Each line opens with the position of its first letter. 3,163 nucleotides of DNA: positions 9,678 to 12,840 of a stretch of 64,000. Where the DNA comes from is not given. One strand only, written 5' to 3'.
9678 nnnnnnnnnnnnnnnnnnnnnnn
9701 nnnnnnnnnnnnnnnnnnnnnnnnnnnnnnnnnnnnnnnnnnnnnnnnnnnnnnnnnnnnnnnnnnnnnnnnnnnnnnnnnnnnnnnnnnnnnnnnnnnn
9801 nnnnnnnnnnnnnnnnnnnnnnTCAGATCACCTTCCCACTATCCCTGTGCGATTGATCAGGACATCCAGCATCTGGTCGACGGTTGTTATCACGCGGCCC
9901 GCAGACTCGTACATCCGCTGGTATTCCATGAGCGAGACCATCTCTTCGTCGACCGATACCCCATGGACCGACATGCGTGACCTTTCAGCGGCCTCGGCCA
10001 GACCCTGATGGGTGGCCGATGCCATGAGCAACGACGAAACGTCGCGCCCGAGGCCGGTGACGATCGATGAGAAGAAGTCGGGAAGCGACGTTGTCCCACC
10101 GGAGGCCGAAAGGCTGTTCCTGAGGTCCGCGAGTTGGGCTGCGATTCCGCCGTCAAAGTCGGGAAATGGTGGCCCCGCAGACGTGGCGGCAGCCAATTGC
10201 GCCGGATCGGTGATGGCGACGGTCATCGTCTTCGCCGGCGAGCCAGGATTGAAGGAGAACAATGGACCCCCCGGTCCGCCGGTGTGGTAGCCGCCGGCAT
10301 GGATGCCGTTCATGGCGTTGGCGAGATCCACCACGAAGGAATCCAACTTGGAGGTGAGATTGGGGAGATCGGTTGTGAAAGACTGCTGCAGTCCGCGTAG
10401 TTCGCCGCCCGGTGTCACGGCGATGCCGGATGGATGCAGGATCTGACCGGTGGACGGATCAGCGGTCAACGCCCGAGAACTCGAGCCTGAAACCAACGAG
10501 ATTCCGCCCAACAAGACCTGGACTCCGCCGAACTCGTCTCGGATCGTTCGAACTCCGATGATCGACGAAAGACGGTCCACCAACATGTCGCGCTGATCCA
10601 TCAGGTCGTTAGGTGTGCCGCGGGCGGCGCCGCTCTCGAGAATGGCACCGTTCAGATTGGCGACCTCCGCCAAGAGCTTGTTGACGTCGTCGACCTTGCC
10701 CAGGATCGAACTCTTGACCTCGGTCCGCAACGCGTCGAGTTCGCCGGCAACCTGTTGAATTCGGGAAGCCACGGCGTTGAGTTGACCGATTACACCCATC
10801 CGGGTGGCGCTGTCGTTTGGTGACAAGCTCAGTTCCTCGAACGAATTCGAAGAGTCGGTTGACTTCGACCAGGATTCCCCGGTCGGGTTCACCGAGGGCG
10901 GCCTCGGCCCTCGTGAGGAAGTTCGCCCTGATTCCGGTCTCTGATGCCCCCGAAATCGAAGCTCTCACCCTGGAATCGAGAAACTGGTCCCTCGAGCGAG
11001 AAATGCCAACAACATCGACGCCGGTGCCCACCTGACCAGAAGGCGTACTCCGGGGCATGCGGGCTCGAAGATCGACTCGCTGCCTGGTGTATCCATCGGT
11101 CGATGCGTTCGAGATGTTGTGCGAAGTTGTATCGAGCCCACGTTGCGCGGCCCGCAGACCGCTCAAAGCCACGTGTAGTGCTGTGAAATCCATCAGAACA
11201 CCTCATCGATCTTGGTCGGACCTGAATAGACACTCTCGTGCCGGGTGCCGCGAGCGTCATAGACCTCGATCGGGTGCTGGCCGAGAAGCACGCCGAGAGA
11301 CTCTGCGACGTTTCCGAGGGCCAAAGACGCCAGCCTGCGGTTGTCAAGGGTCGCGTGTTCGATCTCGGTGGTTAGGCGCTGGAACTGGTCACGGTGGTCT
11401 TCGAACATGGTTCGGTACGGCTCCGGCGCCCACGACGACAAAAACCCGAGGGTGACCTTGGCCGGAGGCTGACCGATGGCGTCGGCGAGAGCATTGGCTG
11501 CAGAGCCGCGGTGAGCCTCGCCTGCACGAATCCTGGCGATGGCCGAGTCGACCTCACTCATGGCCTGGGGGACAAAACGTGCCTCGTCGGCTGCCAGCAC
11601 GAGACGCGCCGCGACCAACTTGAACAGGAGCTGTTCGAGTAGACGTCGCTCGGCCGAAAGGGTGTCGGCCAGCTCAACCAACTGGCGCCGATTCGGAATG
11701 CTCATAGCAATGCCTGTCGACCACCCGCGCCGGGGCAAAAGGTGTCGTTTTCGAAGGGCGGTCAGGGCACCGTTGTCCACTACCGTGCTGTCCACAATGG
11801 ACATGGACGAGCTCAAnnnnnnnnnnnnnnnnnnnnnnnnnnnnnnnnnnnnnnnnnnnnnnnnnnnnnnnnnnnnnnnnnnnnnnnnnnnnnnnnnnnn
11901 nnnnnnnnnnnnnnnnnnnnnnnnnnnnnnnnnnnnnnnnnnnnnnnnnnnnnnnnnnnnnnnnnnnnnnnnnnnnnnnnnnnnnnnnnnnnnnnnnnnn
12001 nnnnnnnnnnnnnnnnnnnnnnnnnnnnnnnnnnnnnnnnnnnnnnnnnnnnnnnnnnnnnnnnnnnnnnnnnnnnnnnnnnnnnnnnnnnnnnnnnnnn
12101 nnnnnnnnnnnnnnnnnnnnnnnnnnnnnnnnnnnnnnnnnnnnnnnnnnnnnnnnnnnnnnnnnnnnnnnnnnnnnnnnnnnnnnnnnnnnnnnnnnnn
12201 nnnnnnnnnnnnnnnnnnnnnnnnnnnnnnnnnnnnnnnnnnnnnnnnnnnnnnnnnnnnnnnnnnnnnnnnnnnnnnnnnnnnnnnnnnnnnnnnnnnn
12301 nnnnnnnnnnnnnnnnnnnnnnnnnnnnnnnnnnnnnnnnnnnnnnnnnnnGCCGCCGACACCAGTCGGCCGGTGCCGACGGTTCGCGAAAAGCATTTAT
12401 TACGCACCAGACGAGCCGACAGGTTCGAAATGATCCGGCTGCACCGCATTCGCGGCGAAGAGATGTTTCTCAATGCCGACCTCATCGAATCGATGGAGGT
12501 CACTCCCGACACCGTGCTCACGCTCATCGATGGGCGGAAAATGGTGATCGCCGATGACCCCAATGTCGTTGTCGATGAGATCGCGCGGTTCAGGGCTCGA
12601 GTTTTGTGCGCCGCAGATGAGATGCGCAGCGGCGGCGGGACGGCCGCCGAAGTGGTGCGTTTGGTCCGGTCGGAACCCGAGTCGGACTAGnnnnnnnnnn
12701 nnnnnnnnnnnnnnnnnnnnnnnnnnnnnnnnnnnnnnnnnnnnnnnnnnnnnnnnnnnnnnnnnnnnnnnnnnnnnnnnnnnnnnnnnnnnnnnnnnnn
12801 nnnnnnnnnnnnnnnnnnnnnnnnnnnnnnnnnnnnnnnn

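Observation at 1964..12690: Flagellar late-gene and signalling block replacing the lsr2 position between clpC and lysS, with decay confined to the flagellar genes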

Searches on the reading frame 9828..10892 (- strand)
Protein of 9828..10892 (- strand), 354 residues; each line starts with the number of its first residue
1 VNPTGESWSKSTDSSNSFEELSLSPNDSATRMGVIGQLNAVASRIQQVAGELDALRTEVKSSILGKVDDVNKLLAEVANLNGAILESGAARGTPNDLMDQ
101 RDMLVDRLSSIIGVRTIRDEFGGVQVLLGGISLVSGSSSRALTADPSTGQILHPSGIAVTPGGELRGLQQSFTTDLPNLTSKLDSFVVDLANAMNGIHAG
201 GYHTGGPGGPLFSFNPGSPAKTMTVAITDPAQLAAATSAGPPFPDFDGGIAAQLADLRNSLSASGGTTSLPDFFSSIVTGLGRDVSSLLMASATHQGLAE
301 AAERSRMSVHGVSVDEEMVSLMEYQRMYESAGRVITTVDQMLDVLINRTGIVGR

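Call 6: search_protein_families(library=pfam, proteins=[window:9828-10892:-], max_evalue=0.01)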
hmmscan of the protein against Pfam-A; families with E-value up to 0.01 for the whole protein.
window:9828-10892:- (354 aa): 3 families
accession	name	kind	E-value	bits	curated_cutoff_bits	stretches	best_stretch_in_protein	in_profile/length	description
PF22638.1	FlgK_D1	-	2.1e-45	155.6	28.6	1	14-212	22-233/233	Flagellar hook-associated protein FlgK helical domain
PF06429.18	Flg_bbr_C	-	6.7e-13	48.4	23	1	310-347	8-45/46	Flagellar basal body rod FlgEFG protein C-terminal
PF04513.17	Baculo_PEP_C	-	0.00074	20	38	0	26-79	10-63/140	Baculovirus polyhedron envelope protein, PEP, C terminus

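Call 11: find_homologous_proteins(query=window:9828-10892:-)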
Query window:9828-10892:- (354 aa): 203 proteins with E <= 0.001 among 8000 candidates; the best 120 are listed.
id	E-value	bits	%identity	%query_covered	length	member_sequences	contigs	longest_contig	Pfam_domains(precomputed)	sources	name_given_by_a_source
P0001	8.9e-221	750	100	100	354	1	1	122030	PF06429.19,PF22638.2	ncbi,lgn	-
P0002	3.7e-152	524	73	96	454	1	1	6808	PF06429.19,PF00460.26,PF22638.2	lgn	-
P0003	1.0e-128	447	63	96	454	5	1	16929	PF06429.19,PF00460.26,PF22638.2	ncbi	-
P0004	2.4e-125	436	61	96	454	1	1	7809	PF06429.19,PF00460.26,PF22638.2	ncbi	-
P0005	7.5e-122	425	61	96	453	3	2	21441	PF06429.19,PF00460.26,PF22638.2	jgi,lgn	jgi:flagellar hook-associated protein 1 FlgK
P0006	2.4e-116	407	59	96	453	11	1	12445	PF06429.19,PF00460.26,PF22638.2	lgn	-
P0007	1.8e-108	381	56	97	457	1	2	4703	PF06429.19,PF00460.26,PF22638.2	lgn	-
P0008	2.8e-108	380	54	96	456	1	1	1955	PF06429.19,PF00460.26,PF22638.2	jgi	jgi:flagellar hook-associated protein 1 FlgK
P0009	9.0e-106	372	55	95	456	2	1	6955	PF06429.19,PF00460.26,PF22638.2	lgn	-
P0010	2.7e-104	367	53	95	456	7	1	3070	PF06429.19,PF00460.26,PF22638.2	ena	-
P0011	1.4e-103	365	54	96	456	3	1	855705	PF06429.19,PF00460.26,PF22638.2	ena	-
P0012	2.7e-103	364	53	96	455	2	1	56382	PF06429.19,PF00460.26,PF22638.2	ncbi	-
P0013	3.2e-103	364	54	96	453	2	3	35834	PF06429.19,PF00460.26,PF22638.2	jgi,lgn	jgi:flagellar hook-associated protein 1 FlgK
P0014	4.7e-101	356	52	96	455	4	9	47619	PF06429.19,PF00460.26,PF22638.2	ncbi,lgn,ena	-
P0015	4.5e-100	353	52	96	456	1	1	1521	PF06429.19,PF00460.26,PF22638.2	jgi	jgi:flagellar hook-associated protein 1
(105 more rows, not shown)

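Call 12: find_encoding_contigs(protein=P0001, flank=10000, max_places=10)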
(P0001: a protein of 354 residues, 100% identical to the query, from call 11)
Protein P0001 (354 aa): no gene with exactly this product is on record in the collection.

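Call 13: list_cluster_members(proteins=[P0001, P0002, P0003, P0004, P0005])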
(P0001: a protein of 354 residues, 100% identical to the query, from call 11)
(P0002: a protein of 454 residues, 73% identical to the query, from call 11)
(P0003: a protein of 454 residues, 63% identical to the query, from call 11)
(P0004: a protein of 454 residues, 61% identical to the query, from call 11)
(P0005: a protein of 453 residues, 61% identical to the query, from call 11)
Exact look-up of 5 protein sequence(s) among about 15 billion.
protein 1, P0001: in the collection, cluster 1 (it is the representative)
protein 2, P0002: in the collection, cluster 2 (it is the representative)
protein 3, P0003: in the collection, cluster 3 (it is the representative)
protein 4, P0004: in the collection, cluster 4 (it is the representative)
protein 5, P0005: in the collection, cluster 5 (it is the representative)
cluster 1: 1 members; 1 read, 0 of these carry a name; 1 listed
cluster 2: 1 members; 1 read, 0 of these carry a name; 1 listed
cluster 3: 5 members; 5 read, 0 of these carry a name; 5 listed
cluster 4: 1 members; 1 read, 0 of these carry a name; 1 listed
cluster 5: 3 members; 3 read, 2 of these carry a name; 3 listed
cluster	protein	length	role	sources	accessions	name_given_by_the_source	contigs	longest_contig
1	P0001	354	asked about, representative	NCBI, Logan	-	-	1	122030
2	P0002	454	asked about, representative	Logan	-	-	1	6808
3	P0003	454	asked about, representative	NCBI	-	-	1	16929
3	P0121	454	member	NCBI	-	-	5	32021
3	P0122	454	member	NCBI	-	-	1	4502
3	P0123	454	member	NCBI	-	-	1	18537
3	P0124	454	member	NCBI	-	-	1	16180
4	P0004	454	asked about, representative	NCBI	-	-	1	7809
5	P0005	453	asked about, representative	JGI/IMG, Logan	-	flagellar hook-associated protein 1 FlgK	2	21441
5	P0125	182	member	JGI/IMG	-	flagellar hook-associated protein 1 FlgK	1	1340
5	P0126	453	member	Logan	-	-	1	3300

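Call 14: find_encoding_contigs(protein=P0121, flank=10000, max_places=4)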
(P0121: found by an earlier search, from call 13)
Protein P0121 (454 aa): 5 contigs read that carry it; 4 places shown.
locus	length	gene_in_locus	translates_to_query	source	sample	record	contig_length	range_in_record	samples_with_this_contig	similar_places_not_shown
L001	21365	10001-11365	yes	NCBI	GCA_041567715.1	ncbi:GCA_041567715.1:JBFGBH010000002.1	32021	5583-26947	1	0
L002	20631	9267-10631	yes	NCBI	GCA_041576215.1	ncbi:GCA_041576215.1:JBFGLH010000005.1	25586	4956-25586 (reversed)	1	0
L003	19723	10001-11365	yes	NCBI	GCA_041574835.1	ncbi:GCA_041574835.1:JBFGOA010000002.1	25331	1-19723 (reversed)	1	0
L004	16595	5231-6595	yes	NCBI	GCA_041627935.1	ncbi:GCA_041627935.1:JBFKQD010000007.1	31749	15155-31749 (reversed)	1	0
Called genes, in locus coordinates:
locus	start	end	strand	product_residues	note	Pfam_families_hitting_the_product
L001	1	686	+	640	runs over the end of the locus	PF06480:FtsH_ext, PF00004:AAA, PF17862:AAA_lid_3, PF01434:Peptidase_M41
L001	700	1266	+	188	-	PF01227:GTP_cyclohydroI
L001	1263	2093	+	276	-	PF00809:Pterin_bind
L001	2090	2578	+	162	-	-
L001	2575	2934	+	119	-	PF02152:FolB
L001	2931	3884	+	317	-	PF01288:HPPK, PF04191:PEMT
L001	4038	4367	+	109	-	-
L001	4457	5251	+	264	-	PF10728:DUF2520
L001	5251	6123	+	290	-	PF02569:Pantoate_ligase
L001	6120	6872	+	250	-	PF03309:Pan_kinase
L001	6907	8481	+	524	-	PF01336:tRNA_anti-codon, PF00152:tRNA-synt_2, PF01409:tRNA-synt_2d (faint)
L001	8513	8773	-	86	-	PF06289:FlbD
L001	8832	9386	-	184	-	-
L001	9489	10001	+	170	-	PF05130:FlgN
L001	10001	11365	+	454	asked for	PF00460:Flg_bb_rod (weak), PF22638:FlgK_D1, PF06429:Flg_bbr_C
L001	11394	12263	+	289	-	PF00669:Flagellin_N, PF00700:Flagellin_C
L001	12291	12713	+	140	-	PF02623:FliW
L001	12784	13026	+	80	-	PF02599:CsrA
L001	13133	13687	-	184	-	-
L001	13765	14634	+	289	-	PF04542:Sigma70_r2 (weak), PF04539:Sigma70_r3 (weak), PF04545:Sigma70_r4, PF08281:Sigma70_r4_2 (weak)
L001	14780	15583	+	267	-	PF08668:HDOD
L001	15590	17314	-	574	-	PF00171:Aldedh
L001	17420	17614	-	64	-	-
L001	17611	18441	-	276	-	-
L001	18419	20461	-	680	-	PF00771:FHIPEP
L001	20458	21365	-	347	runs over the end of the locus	PF01312:Bac_export_2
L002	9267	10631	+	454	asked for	PF00460:Flg_bb_rod (weak), PF22638:FlgK_D1, PF06429:Flg_bbr_C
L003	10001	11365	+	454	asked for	PF00460:Flg_bb_rod (weak), PF22638:FlgK_D1, PF06429:Flg_bbr_C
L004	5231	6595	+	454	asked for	PF00460:Flg_bb_rod (weak), PF22638:FlgK_D1, PF06429:Flg_bbr_C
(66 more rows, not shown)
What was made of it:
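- MAGs continue csrA-fliA-HDOD-aldehyde dehydrogenase-...-flhA-flhB (call 14).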

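Call 15: find_encoding_contigs(protein=P0002, flank=10000, max_places=3)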
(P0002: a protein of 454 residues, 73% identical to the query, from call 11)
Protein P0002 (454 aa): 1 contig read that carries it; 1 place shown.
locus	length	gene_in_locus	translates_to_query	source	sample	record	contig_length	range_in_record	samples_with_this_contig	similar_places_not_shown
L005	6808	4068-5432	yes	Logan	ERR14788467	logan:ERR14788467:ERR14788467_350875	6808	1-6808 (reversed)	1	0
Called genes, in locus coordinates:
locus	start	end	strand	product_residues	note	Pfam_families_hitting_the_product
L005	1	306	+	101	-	?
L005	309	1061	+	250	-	PF03309:Pan_kinase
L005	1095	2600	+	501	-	PF01336:tRNA_anti-codon, PF00152:tRNA-synt_2, PF01409:tRNA-synt_2d (faint)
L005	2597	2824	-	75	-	PF06289:FlbD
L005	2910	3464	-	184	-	-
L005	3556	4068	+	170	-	PF05130:FlgN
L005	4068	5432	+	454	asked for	PF00460:Flg_bb_rod (weak), PF22638:FlgK_D1, PF06429:Flg_bbr_C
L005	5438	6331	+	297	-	PF00669:Flagellin_N, PF00700:Flagellin_C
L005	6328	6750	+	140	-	PF02623:FliW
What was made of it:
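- ERR14788467 has coaX-lysS-flbD-184 aa-flgN-flgK-flgL-fliW (call 15). The orthologues are uninterrupted (calls 14, 15).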

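Call 51: find_related_loci(query=L001:18419-20461:-, collection=metagenome_contigs, flank=10000)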
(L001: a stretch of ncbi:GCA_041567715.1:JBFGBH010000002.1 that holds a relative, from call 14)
Query L001:18419-20461:- (680 aa) in metagenome_contigs; peptide patterns used: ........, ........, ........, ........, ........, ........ (x = any residue, [..] = any of these).
600 stretches matched a pattern (row limit reached: there are more); 590 encode a relative of the query (tblastn E <= 1e-3); the best 80 are kept; 80 distinct loci.
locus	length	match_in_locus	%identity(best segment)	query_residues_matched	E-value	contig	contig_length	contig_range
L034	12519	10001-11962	53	24-675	0e+0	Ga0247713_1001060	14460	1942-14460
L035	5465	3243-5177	51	31-672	0e+0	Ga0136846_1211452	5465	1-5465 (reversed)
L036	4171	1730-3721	51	8-673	0e+0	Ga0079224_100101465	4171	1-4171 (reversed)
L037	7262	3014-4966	49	29-676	9e-175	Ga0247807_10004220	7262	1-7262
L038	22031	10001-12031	42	5-675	4e-171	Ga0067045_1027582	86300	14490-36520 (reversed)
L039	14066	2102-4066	48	28-672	1e-170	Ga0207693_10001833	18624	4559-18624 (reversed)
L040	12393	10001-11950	46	29-673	1e-169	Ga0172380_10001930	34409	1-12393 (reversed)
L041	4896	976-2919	47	24-672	2e-171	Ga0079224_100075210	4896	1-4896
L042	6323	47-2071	43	5-679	2e-168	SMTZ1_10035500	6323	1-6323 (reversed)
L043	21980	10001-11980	44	18-672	3e-167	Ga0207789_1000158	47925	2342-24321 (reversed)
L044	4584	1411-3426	49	1-673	5e-170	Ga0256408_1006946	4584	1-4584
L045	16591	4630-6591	43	24-673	2e-165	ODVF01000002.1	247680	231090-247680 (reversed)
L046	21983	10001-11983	46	12-673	2e-164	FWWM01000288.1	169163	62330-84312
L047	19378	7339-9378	42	5-673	2e-164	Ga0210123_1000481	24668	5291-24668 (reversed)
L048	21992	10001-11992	44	2-660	4e-164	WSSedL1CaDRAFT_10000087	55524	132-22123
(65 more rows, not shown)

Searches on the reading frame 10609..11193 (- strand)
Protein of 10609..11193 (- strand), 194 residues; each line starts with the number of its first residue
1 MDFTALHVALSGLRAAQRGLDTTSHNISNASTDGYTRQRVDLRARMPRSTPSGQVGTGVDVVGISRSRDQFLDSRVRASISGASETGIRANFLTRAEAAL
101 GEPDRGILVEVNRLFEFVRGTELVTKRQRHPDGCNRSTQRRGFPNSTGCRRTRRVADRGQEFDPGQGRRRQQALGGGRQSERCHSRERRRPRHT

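Call 6: search_protein_families(library=pfam, proteins=[window:10609-11193:-], max_evalue=0.01)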
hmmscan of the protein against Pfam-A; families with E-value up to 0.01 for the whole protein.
window:10609-11193:- (194 aa): 1 family
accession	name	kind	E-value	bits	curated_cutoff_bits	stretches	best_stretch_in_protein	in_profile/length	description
PF00460.25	Flg_bb_rod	-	8.1e-08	32.5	20.7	1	6-36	1-31/31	Flagella basal body rod protein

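Call 23: find_encoding_contigs(protein=window:10609-11193:-, flank=10000, max_places=6)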
Protein window:10609-11193:- (194 aa): no gene with exactly this product is on record in the collection.

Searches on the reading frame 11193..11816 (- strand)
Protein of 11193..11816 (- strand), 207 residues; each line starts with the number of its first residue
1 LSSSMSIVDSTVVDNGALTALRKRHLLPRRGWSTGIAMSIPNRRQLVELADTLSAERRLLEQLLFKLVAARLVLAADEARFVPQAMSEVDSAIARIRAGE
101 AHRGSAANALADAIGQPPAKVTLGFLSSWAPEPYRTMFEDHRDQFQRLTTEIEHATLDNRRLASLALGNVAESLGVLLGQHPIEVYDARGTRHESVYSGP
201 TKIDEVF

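Call 6: search_protein_families(library=pfam, proteins=[window:11193-11816:-], max_evalue=0.01)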
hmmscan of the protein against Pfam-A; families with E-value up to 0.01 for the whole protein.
window:11193-11816:- (207 aa): 1 family
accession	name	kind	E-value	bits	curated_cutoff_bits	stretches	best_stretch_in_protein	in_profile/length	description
PF05130.17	FlgN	-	1.1e-09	39.3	30.5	1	48-192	5-145/147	FlgN protein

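Call 36: search_protein_families(library=ncbifam, proteins=[window:11193-11705:-], max_evalue=0.01)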
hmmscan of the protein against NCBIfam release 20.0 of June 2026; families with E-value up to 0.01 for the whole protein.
window:11193-11705:- (170 aa): 0 families

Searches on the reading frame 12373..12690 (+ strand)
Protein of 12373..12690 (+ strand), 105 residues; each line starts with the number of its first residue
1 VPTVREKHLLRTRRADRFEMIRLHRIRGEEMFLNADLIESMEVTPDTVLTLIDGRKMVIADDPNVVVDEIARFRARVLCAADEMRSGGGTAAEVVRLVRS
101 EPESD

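Call 6: search_protein_families(library=pfam, proteins=[window:12373-12690:+], max_evalue=0.01)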
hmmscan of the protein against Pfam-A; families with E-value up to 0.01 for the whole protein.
window:12373-12690:+ (105 aa): 1 family
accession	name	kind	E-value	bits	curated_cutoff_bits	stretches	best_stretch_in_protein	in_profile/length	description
PF06289.16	FlbD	-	1.9e-21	75.9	24.7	1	20-77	1-58/59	Flagellar and Swarming motility proteins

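Call 36: search_protein_families(library=ncbifam, proteins=[window:12373-12690:+], max_evalue=0.01)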
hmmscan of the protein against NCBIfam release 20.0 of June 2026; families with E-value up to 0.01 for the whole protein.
window:12373-12690:+ (105 aa): 1 family
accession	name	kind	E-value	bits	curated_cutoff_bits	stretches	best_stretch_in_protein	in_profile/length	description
NF011300.0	PRK14712.1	equivalog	0.004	14.4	2486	1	5-92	328-414/1623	conjugative transfer relaxase/helicase TraI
